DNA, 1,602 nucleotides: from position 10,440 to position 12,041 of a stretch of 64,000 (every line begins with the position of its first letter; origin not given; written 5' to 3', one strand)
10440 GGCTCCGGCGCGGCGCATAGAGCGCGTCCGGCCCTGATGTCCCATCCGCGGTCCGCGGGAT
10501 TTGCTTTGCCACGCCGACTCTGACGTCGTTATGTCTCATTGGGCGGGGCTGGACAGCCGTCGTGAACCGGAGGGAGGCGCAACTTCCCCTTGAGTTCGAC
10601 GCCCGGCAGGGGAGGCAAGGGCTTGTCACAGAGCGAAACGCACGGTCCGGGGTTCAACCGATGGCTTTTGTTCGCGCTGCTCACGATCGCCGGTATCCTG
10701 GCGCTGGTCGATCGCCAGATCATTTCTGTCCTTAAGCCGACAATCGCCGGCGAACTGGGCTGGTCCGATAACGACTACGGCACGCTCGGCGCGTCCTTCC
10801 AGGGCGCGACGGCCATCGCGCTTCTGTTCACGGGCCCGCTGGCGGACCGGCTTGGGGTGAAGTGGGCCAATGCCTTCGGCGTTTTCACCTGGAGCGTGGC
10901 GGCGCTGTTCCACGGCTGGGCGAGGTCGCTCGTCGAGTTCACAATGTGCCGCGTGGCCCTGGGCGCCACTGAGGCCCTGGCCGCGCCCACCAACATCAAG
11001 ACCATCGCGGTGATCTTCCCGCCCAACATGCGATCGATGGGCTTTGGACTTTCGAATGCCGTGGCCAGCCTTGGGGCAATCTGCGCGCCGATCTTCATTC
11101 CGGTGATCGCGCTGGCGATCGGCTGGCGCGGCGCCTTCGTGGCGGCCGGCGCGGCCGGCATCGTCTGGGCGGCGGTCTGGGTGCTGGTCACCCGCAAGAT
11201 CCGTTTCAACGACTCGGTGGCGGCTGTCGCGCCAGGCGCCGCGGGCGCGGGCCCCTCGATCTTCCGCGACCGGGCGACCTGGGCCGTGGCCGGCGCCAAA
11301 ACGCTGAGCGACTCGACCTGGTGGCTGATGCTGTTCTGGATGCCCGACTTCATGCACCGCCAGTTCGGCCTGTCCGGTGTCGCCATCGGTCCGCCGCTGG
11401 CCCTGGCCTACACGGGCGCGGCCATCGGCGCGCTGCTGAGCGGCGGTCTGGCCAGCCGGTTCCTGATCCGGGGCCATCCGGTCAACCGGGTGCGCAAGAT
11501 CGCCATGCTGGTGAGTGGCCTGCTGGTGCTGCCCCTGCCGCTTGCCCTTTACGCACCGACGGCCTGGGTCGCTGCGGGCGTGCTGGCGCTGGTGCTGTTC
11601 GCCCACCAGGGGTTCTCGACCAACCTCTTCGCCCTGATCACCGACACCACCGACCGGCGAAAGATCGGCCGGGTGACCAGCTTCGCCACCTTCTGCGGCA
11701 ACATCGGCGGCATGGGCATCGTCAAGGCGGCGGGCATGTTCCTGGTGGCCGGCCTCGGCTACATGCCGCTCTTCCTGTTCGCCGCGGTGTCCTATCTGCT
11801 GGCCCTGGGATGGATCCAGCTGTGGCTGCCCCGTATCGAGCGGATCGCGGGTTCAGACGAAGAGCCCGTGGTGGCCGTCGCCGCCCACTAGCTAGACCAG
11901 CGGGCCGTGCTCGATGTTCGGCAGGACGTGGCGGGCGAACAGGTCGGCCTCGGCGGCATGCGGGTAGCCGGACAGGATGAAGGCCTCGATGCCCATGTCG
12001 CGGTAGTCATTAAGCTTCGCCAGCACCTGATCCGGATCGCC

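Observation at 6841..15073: SsuD-like monooxygenase translationally coupled to an aldo/keto reductase inside a LacI-regulated sugar-uptake locus: candidate new oxidative desulfonation route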

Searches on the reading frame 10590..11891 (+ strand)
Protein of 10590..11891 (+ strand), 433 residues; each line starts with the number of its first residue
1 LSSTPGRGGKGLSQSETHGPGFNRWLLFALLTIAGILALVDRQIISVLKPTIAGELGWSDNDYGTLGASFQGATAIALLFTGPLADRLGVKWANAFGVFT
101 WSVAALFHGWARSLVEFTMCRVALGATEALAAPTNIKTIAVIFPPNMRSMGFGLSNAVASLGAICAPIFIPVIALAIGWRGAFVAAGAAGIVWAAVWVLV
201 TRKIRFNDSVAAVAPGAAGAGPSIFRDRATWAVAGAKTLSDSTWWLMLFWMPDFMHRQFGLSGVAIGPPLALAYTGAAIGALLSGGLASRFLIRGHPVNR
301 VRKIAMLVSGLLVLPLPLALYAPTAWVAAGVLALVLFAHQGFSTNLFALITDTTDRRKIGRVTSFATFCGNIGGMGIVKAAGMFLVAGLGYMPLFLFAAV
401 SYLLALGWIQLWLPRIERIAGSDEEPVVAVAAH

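Call 3: search_protein_families(library=pfam, proteins=[window:10590-11891:+])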
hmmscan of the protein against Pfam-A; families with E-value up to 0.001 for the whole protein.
window:10590-11891:+ (433 aa): 1 family
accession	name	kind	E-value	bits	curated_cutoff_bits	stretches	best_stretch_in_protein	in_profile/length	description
PF07690.21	MFS_1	-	1.2e-45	156.3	33.4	1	31-375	1-344/347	Major Facilitator Superfamily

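Call 4: search_protein_families(library=ncbifam, proteins=[window:10590-11891:+])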
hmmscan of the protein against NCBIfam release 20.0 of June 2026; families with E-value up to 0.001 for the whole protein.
window:10590-11891:+ (433 aa): 21 families
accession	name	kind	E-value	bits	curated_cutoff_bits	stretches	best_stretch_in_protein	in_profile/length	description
TIGR00893.1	2A0114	subfamily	2.7e-39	135.2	395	1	34-413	2-397/399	D-galactonate transporter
TIGR00881.1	2A0104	subfamily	2.1e-23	83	407.75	1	37-203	6-173/379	phosphoglycerate transporter protein PgtP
TIGR00711.1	efflux_EmrB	subfamily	2.3e-15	56.3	230.2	1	27-196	3-172/485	DHA2 family efflux MFS transporter permease subunit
TIGR00895.1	2A0115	subfamily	5.5e-10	38.7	418.55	1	25-197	16-188/398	aromatic acid/H+ symport family MFS transporter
NF000031.1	MFS_efflux_LmrA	exception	2.3e-09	36.5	850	1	23-202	28-209/484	lincomycin efflux MFS transporter Lmr(A)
NF000391.1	EmrB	exception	4.7e-09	35.4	925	1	28-192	13-177/501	multidrug efflux MFS transporter permease subunit EmrB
TIGR00894.1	2A0114euk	subfamily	1.1e-08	34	626.45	1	56-200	71-218/465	Na(+)-dependent inorganic phosphate cotransporter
NF008661.1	PRK11663.1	subfamily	2.2e-08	33.5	564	1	37-196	41-200/439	MFS transporter family glucose-6-phosphate receptor UhpC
NF040856.1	FexB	exception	3.4e-08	32.7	950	1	26-193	14-181/469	chloramphenicol/florfenicol efflux MFS transporter FexB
NF000025.1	MFS_efflux_tcmA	exception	3.4e-08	32.7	999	1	30-193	30-196/538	tetracenomycin C efflux MFS transporter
TIGR00880.1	2_A_01_02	superfamily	4e-08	33.5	131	1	75-200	8-137/141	multidrug resistance protein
NF008314.0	PRK11102.1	equivalog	1.5e-06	27.8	303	1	32-199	13-183/396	Bcr/CflA family multidrug efflux MFS transporter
NF053517.1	HbztTptrPcaK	equivalog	1.5e-06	27.5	770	1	255-418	45-199/437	4-hydroxybenzoate transporter PcaK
NF007782.0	PRK10473.1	subfamily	2.6e-06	26.8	417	1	40-205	19-182/394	MdtL family multidrug efflux MFS transporter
NF007799.0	PRK10504.1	subfamily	1.2e-05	24.5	426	1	23-196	8-180/471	multidrug transporter subunit MdtD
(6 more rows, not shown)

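Call 8: search_solved_structures(query=window:10590-11891:+)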
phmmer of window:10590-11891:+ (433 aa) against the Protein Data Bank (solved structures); distinct sequences matched with E-value up to 0.001: 17.
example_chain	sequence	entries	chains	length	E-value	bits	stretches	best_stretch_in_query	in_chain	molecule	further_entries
6e9n_A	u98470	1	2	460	1.2e-27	100.3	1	19-411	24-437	D-galactonate transport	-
6e9o_B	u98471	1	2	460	3.3e-27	98.9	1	19-411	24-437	D-galactonate transport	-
8tth_A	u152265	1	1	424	6.6e-08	35.3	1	44-195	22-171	Quinolone resistance protein NorA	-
8ttf_A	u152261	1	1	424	6.9e-08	35.2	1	44-195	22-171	Quinolone resistance protein NorA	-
28vj_B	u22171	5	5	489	7.8e-08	35.1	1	44-195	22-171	Quinolone resistance protein NorA,Soluble cytochrome b562 | NorA-BRIL(3A) fusion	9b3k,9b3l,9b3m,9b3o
7lo7_Z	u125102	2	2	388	8.7e-08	34.9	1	44-194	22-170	Quinolone resistance protein NorA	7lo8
8tte_A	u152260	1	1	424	1.9e-07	33.8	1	44-196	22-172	Quinolone resistance protein NorA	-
8ttg_A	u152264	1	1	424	2.5e-07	33.4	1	44-196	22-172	Quinolone resistance protein NorA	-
9pv0_Z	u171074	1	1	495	3.9e-07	32.7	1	44-196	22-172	Quinolone resistance protein NorA, Soluble cytochrome b562 chimera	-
8zal_J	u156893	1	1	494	2.6e-06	30.1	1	29-191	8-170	Multidrug export protein EmrB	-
9xca_B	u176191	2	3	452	4.6e-06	29.2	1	17-216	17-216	Glucose-6-phosphate exchanger SLC37A4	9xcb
8zar_J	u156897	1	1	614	5.3e-06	29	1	29-191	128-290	Multidrug export protein EmrB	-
21np_A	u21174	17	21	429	6.5e-06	28.7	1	18-294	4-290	Glucose-6-phosphate exchanger SLC37A4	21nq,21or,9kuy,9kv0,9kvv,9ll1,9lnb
9w1n_A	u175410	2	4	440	7.9e-06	28.5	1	18-216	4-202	Glucose-6-phosphate exchanger SLC37A4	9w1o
9w1p_A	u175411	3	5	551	1.1e-05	28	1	18-216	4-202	Glucose-6-phosphate exchanger SLC37A4,Soluble cytochrome b562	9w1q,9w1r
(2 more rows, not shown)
